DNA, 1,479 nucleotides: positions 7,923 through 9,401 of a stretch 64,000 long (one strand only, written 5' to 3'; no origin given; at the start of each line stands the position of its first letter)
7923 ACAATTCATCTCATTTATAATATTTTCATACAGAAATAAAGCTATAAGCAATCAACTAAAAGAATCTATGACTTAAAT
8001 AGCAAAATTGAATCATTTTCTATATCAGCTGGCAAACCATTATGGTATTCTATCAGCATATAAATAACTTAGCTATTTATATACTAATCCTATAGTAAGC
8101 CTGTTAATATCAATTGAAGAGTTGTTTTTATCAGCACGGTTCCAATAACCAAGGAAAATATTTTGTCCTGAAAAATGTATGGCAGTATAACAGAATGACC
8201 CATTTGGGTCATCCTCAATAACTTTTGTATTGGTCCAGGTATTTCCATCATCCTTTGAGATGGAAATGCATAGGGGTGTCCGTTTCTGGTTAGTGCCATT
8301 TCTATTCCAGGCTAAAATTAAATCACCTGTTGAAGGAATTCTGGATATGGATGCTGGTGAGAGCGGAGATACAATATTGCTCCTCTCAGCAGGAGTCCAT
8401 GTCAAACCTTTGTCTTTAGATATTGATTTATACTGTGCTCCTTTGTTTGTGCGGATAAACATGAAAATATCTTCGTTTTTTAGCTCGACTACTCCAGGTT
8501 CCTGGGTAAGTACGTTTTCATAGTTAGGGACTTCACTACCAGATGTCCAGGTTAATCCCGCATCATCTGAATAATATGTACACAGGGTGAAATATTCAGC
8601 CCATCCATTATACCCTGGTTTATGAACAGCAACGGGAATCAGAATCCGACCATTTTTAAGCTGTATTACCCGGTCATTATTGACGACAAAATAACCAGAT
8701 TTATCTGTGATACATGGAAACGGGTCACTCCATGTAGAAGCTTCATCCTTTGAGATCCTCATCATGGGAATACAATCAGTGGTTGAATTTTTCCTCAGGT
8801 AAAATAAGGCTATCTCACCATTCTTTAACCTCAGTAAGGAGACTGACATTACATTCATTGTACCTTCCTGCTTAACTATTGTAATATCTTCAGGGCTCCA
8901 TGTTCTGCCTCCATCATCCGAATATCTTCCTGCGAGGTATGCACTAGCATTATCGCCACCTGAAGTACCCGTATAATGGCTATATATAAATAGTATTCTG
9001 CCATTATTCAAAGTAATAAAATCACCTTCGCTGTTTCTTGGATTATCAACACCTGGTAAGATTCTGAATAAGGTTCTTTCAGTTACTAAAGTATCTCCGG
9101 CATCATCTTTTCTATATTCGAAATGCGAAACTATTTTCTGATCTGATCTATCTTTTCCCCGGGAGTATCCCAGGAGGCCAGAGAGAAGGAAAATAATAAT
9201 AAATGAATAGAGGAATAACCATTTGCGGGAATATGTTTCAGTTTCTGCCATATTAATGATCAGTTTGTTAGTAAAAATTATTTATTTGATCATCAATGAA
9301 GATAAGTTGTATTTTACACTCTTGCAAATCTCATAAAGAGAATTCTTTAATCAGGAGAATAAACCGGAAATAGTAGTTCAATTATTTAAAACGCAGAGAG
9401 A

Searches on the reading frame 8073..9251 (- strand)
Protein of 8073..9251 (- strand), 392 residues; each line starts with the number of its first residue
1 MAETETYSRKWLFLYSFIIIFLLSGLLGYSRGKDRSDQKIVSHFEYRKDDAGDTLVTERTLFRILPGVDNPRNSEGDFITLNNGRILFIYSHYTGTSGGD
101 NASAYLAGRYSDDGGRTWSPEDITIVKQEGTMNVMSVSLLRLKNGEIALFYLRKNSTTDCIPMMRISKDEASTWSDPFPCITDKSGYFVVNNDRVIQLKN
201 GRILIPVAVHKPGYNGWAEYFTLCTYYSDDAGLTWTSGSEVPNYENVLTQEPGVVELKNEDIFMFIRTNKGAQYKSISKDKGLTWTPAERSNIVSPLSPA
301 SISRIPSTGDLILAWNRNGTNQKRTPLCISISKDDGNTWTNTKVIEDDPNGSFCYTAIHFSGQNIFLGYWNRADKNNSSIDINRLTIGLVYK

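Call 3: search_protein_families(library=pfam, proteins=[window:8073-9251:-], max_evalue=0.01)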
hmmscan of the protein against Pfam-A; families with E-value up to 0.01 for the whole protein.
window:8073-9251:- (392 aa): 7 families
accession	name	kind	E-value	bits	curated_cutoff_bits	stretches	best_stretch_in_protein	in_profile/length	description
PF13088.12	BNR_2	-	1.2e-33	117.1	31.4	1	111-359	25-268/277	BNR repeat-like domain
PF13859.12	BNR_3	-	3.7e-09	36.9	27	1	92-288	18-213/308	BNR repeat-like domain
PF24316.1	Tli3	-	2.2e-08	34.9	27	0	70-124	47-107/129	T6SS Tli3 immunity protein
PF02012.26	BNR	-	3.8e-08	32.6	27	0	110-120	2-12/12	BNR/Asp-box repeat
PF15902.12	Sortilin-Vps10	-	4.8e-07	29.4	33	1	226-342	4-112/446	Sortilin, neurotensin receptor 3,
PF21471.3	Reelin_subrepeat-B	-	0.0011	19.2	27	0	98-144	52-98/127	Reelin subrepeat B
PF18638.7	CyRPA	-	0.0016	18.2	38.1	0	101-158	152-209/315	Cysteine-Rich Protective Antigen 6 bladed domain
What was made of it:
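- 8073..9251 (-): D1: dispersed family member without a lipobox cysteine. BNR_2 E 1e-33 (call 3).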

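Call 4: search_protein_families(library=ncbifam, proteins=[window:8073-9251:-], max_evalue=0.01)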
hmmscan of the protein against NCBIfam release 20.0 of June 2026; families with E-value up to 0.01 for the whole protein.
window:8073-9251:- (392 aa): 1 family
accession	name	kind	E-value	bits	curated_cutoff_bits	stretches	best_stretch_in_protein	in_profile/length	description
NF045728.1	glycosyl_F510_1955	equivalog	0.00066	19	175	0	259-342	104-173/246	F510_1955 family glycosylhydrolase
